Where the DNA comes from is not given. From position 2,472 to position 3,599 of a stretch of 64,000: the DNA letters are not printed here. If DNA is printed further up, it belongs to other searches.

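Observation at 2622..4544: AbiH-like gene paired with an uncharacterised 275-aa partner: a candidate two-gene abortive-infection module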

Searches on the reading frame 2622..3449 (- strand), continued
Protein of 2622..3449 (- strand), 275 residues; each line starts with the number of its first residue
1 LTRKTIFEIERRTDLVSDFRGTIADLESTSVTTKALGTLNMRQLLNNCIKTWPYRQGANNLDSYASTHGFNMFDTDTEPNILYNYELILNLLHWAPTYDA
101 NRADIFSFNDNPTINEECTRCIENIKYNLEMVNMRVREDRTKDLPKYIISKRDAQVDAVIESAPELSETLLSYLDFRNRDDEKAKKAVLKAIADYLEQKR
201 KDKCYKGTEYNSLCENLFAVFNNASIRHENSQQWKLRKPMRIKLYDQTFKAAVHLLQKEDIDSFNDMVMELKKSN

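Call 69: find_homologous_proteins(query=L014:4793-5779:+, max_evalue=1e-20)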
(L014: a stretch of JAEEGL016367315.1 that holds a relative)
Query L014:4793-5779:+ (328 aa): 465 proteins with E <= 1e-20 among 1352 candidates; the best 120 are listed.
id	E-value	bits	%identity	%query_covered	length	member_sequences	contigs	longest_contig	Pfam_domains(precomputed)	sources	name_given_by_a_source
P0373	5.3e-212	721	98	97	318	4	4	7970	PF14253.12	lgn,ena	-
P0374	7.7e-198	675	91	97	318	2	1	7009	PF14253.12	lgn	-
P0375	1.4e-190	651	87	97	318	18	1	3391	PF14253.12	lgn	-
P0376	3.4e-189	646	88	97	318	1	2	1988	PF14253.12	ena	-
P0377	3.0e-184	630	83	97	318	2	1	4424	PF14253.12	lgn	-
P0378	1.5e-182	624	83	97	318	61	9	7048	PF14253.12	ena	-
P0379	6.9e-177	606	80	97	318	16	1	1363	PF14253.12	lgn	-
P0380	6.9e-176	603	88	89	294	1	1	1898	PF14253.12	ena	-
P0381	2.5e-164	565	76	97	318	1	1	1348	PF14253.12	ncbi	-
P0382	3.1e-160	551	74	97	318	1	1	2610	PF14253.12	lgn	-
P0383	2.2e-156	538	72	97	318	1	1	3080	PF14253.12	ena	-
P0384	3.0e-155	535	73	97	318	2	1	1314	PF14253.12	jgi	-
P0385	3.7e-155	534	71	97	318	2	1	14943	PF14253.12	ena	-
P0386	4.6e-151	521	69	97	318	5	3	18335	PF14253.12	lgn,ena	-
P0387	1.8e-147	509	68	97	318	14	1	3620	PF14253.12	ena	-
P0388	3.0e-144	499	69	97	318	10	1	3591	PF14253.12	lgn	-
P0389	2.1e-141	489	67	97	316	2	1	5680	PF14253.12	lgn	-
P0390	2.7e-139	482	67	97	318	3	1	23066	PF14253.12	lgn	-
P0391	4.2e-137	475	66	97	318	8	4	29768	PF14253.12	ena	-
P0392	1.4e-134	467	64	97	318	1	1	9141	PF14253.12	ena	-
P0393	2.0e-134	466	65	97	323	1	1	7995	PF14253.12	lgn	-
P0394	7.3e-133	461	65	93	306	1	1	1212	PF14253.12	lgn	-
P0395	1.1e-129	451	64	97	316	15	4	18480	PF14253.12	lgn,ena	-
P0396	1.5e-128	447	64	97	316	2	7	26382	PF14253.12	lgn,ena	-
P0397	2.7e-120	420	58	97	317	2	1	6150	PF14253.12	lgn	-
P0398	2.7e-120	420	57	97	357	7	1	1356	PF14253.12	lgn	-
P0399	5.4e-119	416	58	93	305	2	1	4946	PF14253.12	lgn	-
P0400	1.4e-118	414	58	97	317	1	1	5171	PF14253.12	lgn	-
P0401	6.8e-116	405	57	97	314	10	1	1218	PF14253.12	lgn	-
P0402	1.3e-113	398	59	90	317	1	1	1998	PF14253.12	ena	-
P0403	1.8e-107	378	53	97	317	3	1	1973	PF14253.12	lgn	-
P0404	5.6e-104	366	51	98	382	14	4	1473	PF14253.12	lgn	-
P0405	3.4e-103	364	52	98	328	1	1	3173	PF14253.12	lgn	-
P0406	7.5e-103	363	54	97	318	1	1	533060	PF14253.12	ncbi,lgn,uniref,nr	ncbi:bacteriophage abortive infection AbiH family protein [Christensenellaceae bacterium NSJ-44]|uni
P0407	1.3e-102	362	61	82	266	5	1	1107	PF14253.12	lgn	-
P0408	3.0e-102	361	52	97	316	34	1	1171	PF14253.12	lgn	-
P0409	3.7e-102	360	54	97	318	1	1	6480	PF14253.12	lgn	-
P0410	4.9e-102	360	53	97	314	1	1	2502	PF14253.12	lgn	-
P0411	7.7e-102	359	52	97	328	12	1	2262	PF14253.12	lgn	-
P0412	8.8e-102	359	53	97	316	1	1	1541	PF14253.12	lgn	-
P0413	1.5e-101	358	53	97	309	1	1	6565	PF14253.12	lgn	-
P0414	1.7e-101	358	51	97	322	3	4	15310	PF14253.12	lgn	-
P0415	2.4e-101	358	52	97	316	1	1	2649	PF14253.12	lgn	-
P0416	3.7e-101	357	52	97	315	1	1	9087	PF14253.12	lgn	-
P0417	4.0e-101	357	54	97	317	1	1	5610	PF14253.12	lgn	-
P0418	1.1e-100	355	53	97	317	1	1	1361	PF14253.12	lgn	-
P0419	1.3e-100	355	52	97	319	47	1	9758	PF14253.12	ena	-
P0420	2.6e-100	354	52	97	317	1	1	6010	PF14253.12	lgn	-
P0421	2.8e-100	354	52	97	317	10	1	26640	PF14253.12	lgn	-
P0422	2.9e-100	354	51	97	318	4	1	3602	PF14253.12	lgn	-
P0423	3.8e-100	354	52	97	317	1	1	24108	PF14253.12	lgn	-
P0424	4.8e-100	353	53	97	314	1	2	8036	PF14253.12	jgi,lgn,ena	-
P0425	6.5e-100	353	53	97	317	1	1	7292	PF14253.12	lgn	-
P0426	7.1e-100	353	51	97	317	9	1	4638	PF14253.12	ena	-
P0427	1.3e-99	352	53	97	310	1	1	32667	PF14253.12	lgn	-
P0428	1.7e-99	351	53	97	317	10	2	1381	PF14253.12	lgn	-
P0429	2.5e-99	351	52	97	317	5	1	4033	PF14253.12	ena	-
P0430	5.3e-99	350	53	97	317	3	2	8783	PF14253.12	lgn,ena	-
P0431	5.5e-99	350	51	97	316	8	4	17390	PF14253.12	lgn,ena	-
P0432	7.6e-99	349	52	96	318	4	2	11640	PF14253.12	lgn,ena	-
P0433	9.5e-99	349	53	97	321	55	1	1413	PF14253.12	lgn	-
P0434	1.2e-98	349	50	97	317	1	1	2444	PF14253.12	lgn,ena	-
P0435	2.3e-98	348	50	97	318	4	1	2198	PF14253.12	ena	-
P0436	2.7e-98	348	50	97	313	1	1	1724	PF14253.12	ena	-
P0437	3.2e-98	347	50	97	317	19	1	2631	PF14253.12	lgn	-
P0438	3.7e-98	347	53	98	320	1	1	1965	PF14253.12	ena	-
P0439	6.9e-98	346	52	97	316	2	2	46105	PF14253.12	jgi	jgi:hypothetical protein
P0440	1.3e-97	345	50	96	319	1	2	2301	PF14253.12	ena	-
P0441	1.3e-97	345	52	97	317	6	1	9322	PF14253.12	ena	-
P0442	1.4e-97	345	50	97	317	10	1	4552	PF14253.12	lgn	-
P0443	1.6e-97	345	52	97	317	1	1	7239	PF14253.12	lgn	-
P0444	1.6e-97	345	50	97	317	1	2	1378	PF14253.12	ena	-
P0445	2.0e-97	345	52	97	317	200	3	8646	PF14253.12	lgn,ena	-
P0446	3.4e-97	344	49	98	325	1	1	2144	PF14253.12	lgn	-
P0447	5.8e-97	343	51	97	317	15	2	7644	PF14253.12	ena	-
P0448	7.7e-97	343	50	97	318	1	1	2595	PF14253.12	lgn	-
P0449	7.7e-97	343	51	97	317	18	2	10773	PF14253.12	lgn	-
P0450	1.3e-96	342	52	96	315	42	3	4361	PF14253.12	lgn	-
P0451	1.3e-96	342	50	97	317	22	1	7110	PF14253.12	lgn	-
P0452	1.5e-96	342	50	97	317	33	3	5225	PF14253.12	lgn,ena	-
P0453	1.9e-96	342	49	97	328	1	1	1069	PF14253.12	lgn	-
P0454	3.6e-96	341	51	97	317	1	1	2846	PF14253.12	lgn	-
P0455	3.8e-96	341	50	97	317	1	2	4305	PF14253.12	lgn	-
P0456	4.1e-96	340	48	98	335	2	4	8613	PF14253.12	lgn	-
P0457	7.8e-96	339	51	97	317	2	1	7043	PF14253.12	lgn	-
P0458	1.1e-95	339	51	97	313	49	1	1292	PF14253.12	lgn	-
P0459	1.3e-95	339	49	97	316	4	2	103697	PF14253.12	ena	-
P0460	1.4e-95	339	50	97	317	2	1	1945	PF14253.12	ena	-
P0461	1.8e-95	338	50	97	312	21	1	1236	PF14253.12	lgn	-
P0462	1.9e-95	338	50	97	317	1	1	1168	PF14253.12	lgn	-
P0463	2.0e-95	338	50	97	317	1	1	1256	PF14253.12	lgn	-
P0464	2.3e-95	338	50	97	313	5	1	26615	PF14253.12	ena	-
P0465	2.9e-95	338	50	97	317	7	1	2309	PF14253.12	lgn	-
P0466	3.0e-95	338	50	97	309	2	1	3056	PF14253.12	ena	-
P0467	4.1e-95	337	49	97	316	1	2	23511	PF14253.12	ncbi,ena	-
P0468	4.6e-95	337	50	97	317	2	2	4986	PF14253.12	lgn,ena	-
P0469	5.7e-95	337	50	97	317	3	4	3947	PF14253.12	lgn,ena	-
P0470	6.4e-95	336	48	97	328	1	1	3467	PF14253.12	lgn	-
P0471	8.4e-95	336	51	97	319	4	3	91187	PF14253.12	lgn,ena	-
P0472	8.7e-95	336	50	98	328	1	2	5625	PF14253.12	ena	-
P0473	8.8e-95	336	50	97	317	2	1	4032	PF14253.12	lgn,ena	-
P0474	1.2e-94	336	50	97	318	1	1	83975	PF14253.12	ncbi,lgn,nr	ncbi:MAG: bacteriophage abortive infection AbiH family protein [Clostridia bacterium]|nr:bacteriopha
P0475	1.3e-94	335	50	97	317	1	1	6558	PF14253.12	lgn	-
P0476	1.4e-94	335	49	97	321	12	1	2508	PF14253.12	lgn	-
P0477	1.5e-94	335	50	96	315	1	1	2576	PF14253.12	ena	-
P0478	1.6e-94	335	50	96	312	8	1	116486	PF14253.12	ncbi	-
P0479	1.7e-94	335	48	97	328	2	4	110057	PF14253.12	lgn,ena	-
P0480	1.8e-94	335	50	97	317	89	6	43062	PF14253.12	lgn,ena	-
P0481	2.1e-94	335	50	97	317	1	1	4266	PF14253.12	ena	-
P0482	2.2e-94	335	50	97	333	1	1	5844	PF14253.12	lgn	-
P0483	2.7e-94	334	50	96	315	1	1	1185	PF14253.12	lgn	-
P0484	3.1e-94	334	50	97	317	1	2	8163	PF14253.12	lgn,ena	-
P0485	3.4e-94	334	49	97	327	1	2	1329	PF14253.12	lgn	-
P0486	3.4e-94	334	49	97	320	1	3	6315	PF14253.12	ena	-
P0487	4.8e-94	334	50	96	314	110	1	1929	PF14253.12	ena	-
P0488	5.6e-94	333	50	97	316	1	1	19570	PF14253.12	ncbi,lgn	-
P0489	6.2e-94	333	51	97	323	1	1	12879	PF14253.12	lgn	-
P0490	6.4e-94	333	51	97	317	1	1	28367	PF14253.12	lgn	-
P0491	1.0e-93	332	50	97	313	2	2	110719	PF14253.12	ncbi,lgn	-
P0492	1.3e-93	332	49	97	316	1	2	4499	PF14253.12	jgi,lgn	jgi:hypothetical protein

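Call 70: find_encoding_contigs(protein=P0378, flank=5000, max_places=3)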
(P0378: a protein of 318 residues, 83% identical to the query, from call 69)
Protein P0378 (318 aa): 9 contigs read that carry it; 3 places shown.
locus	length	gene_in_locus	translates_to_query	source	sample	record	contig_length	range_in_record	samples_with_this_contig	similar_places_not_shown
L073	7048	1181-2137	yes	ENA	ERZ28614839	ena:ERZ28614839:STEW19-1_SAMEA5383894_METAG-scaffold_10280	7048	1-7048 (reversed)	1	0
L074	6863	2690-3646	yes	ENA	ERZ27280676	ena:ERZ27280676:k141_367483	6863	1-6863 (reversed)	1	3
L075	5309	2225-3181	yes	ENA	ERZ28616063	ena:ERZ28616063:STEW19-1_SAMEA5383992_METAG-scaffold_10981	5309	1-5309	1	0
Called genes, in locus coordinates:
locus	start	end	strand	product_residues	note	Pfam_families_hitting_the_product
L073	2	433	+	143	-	?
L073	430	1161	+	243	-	-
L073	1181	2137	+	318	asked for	PF14253:AbiH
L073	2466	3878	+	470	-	PF04326:SLFN_AlbA_2, PF13749:HATPase_c_4, PF21247:Fic-like_C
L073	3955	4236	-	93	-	PF20648:DUF6809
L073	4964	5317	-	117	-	PF05717:TnpB_IS66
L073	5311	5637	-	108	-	-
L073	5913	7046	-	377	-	?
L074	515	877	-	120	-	-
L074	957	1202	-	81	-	-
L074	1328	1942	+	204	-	PF13304:AAA_21 (weak)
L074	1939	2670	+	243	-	-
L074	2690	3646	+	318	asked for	PF14253:AbiH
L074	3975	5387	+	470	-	PF04326:SLFN_AlbA_2, PF13749:HATPase_c_4, PF21247:Fic-like_C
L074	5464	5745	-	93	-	PF20648:DUF6809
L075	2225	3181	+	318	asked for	PF14253:AbiH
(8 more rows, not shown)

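Call 71: find_encoding_contigs(protein=P0386, flank=5000, max_places=2)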
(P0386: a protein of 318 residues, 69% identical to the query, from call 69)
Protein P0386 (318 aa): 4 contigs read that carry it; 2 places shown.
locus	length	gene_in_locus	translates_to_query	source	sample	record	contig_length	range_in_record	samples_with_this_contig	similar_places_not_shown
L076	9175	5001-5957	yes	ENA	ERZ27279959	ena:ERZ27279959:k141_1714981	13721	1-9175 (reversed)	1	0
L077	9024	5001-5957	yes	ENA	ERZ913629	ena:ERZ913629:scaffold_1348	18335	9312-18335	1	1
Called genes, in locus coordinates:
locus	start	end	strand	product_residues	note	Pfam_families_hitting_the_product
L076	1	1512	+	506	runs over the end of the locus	PF12161:HsdM_N, PF02384:N6_Mtase, PF01170:UPF0020 (weak), PF07669:Eco57I (weak)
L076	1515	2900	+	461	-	PF01420:Methylase_S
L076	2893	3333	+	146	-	-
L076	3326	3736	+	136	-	-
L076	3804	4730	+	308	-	PF14355:Abi_C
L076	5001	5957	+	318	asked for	PF14253:AbiH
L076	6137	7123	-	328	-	PF16902:FokI_D3 (weak), PF13280:WYL, PF25583:WCX (faint)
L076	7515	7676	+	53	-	-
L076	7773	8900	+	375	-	PF01381:HTH_3, PF12844:HTH_19 (weak), PF13443:HTH_26 (faint), PF13560:HTH_31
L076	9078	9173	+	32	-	?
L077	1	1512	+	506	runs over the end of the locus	PF12161:HsdM_N, PF02384:N6_Mtase, PF01170:UPF0020 (weak), PF07669:Eco57I (weak)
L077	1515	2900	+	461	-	PF01420:Methylase_S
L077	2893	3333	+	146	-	-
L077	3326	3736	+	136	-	-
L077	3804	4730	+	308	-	PF14355:Abi_C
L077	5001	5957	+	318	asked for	PF14253:AbiH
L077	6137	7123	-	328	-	PF16902:FokI_D3 (weak), PF13280:WYL, PF25583:WCX (faint)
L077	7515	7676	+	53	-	-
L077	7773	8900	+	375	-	PF01381:HTH_3, PF12844:HTH_19 (weak), PF13443:HTH_26 (faint), PF13560:HTH_31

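Call 72: find_encoding_contigs(protein=P0391, flank=5000, max_places=2)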
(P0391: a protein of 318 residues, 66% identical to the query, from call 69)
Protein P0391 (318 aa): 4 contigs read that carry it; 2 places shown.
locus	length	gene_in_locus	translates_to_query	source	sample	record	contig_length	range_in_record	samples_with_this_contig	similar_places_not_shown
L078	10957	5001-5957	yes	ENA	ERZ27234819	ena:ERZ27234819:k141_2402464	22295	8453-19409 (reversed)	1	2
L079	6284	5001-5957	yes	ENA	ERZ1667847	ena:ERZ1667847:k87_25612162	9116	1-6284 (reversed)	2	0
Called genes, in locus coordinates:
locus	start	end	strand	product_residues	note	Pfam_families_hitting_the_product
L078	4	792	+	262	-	-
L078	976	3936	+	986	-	PF13289:SIR2_2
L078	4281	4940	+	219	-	-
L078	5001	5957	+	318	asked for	PF14253:AbiH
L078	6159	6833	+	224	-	-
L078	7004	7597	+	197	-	PF13338:AbiEi_4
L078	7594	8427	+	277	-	PF08843:AbiEii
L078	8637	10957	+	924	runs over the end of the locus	-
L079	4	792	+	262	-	-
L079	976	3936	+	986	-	PF13289:SIR2_2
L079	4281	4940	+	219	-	-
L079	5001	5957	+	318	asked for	PF14253:AbiH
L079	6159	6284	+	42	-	?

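Call 73: find_encoding_contigs(protein=P0396, flank=5000, max_places=3)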
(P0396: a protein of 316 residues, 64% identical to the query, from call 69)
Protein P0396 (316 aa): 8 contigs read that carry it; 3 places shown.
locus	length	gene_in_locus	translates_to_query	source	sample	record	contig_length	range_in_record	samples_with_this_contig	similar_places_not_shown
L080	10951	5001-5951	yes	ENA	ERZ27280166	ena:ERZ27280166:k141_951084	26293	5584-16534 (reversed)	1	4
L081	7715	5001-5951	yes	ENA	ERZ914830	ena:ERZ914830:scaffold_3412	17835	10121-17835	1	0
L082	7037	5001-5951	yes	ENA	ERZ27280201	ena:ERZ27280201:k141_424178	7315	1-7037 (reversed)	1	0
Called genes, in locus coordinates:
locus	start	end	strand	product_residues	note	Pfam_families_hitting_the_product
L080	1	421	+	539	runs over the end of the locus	PF02518:HATPase_c, PF13589:HATPase_c_3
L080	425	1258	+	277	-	PF01844:HNH (weak)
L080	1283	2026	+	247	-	-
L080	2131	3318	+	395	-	PF00145:DNA_methylase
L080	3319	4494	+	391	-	PF09217:EcoRII-N, PF09019:EcoRII-C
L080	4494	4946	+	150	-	PF03852:Vsr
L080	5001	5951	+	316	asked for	PF14253:AbiH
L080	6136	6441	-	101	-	-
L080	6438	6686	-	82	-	-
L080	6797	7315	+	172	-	PF06908:YpsA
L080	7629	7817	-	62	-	-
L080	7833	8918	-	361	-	PF01972:SDH_protease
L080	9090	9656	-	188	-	-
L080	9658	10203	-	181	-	PF13274:SocA_Panacea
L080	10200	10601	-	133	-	PF22091:DUF6941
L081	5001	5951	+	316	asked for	PF14253:AbiH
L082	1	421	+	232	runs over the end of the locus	?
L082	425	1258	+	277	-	PF01844:HNH (weak)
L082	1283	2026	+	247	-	-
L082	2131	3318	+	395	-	PF00145:DNA_methylase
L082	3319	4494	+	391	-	PF09217:EcoRII-N, PF09019:EcoRII-C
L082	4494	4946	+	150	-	PF03852:Vsr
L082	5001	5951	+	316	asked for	PF14253:AbiH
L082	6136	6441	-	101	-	-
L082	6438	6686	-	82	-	-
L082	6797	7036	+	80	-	?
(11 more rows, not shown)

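Call 76: search_protein_families(library=phrogs, alignment_id=A2, max_evalue=0.001)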
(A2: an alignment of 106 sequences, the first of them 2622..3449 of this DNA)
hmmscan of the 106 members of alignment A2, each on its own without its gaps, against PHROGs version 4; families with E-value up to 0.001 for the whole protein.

A. member 1, window:2622-3449:- (275 aa): 0 families

B. families by the number of members that match (of 106 scanned): 1 family
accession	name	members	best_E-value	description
phrog_20667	-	8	1.8e-05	-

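Call 77: search_protein_families(library=padloc, alignment_id=A2, max_evalue=0.01)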
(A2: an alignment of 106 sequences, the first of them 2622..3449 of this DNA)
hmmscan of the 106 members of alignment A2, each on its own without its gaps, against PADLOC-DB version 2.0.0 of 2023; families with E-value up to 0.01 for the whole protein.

A. member 1, window:2622-3449:- (275 aa): 0 families

B. families by the number of members that match (of 106 scanned): 4 families
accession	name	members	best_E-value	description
PDLC04905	PDC-S09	1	0.0013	-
PDLC04642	PDC-M42B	1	0.0035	-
PDLC01846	CARF3--CARF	1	0.0076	-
PDLC04549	PDC-M26B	1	0.0082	-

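Call 89: search_protein_families(library=pfam, alignment_id=A5, max_evalue=0.00001)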
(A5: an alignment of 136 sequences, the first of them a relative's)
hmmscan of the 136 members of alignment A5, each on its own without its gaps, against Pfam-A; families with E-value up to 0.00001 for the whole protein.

A. member 1, L001:5135-5425:- (96 aa): 0 families

B. families by the number of members that match (of 136 scanned): 96 families (the first 25 are shown)
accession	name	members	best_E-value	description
PF01381.28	HTH_3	9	4.8e-14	Helix-turn-helix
PF01420.25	Methylase_S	8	3.4e-41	Type I restriction modification DNA specificity domain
PF13304.12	AAA_21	7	1.6e-33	AAA domain, putative AbiEii toxin, Type IV TA system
PF13175.12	AAA_15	7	3.3e-25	AAA ATPase domain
PF02463.25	SMC_N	7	5.3e-21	RecF/RecN/SMC N terminal domain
PF12844.13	HTH_19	7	5.3e-13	Helix-turn-helix domain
PF13443.12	HTH_26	6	7.9e-18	Cro/C1-type HTH DNA-binding domain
PF03720.21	UDPG_MGDP_dh_C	5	3.5e-13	UDP-glucose/GDP-mannose dehydrogenase family, UDP binding domain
PF13476.12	AAA_23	5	6.2e-12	AAA domain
PF13560.12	HTH_31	5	4.3e-10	Helix-turn-helix domain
PF02384.22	N6_Mtase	4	4.8e-68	N-6 DNA Methylase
PF14253.11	AbiH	4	5.6e-51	Bacteriophage abortive infection AbiH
PF03721.20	UDPG_MGDP_dh_N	4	2.9e-32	UDP-glucose/GDP-mannose dehydrogenase family, NAD binding domain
PF00984.24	UDPG_MGDP_dh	4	1.2e-27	UDP-glucose/GDP-mannose dehydrogenase family, central domain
PF00589.27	Phage_integrase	4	3.5e-19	Phage integrase family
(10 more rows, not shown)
